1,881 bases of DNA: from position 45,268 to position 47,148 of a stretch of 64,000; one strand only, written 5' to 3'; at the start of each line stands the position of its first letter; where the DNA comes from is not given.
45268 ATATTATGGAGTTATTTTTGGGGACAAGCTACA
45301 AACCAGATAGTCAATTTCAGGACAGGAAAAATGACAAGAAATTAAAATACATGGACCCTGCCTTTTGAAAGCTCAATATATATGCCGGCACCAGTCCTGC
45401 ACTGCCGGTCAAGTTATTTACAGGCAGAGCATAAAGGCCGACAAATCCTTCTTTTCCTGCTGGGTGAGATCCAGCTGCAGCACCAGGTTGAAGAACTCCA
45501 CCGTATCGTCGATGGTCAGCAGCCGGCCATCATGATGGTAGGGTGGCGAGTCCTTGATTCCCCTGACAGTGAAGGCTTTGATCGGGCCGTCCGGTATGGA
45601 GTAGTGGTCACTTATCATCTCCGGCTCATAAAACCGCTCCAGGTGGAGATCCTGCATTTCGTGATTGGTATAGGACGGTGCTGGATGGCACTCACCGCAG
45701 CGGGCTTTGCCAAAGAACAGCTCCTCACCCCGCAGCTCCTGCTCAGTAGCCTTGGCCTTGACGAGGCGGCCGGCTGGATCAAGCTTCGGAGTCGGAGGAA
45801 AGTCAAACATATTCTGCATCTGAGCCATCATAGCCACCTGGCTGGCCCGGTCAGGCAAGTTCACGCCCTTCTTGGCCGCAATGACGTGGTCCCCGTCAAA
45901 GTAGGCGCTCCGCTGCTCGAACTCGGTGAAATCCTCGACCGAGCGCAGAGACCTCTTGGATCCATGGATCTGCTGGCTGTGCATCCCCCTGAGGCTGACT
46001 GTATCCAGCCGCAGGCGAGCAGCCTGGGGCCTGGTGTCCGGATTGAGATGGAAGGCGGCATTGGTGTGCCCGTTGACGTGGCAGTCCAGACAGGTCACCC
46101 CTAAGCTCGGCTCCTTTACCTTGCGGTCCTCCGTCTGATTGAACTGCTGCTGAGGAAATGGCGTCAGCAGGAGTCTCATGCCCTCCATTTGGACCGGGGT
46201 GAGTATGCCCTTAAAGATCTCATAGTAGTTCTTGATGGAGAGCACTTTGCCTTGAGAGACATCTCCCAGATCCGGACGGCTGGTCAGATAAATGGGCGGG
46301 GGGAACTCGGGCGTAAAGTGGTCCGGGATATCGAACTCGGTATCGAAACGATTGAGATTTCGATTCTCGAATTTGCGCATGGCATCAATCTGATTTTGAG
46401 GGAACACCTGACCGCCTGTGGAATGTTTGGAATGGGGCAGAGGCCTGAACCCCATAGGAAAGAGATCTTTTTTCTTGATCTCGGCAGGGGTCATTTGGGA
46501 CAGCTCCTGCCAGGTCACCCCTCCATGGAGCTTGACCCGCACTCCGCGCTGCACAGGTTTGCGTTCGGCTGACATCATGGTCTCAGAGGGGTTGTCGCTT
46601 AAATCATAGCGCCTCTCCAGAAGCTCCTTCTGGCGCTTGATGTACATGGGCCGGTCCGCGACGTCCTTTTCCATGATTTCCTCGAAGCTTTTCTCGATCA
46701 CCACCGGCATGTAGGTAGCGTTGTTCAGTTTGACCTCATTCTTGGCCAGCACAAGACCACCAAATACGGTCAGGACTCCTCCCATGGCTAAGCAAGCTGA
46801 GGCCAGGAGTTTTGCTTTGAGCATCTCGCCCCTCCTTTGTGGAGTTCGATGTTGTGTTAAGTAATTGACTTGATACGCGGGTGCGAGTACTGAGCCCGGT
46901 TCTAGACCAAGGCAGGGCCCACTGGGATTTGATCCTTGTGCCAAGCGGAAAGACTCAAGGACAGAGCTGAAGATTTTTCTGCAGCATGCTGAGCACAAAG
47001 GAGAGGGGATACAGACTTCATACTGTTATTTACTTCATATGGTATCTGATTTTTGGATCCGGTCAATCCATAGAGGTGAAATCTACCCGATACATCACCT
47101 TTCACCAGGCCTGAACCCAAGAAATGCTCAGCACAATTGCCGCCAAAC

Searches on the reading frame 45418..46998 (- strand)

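Call 3: search_protein_families(library=pfam, proteins=[window:45418-46998:-], max_evalue=1)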
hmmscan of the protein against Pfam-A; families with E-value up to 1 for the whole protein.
window:45418-46998:- (526 aa): 2 families
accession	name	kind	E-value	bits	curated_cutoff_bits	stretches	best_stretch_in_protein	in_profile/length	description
PF14495.11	Cytochrom_C550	-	0.14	12.3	27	0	302-315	36-49/136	Cytochrome c-550 domain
PF01202.28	SKI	-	0.2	12.2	22.1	1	63-129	53-127/159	Shikimate kinase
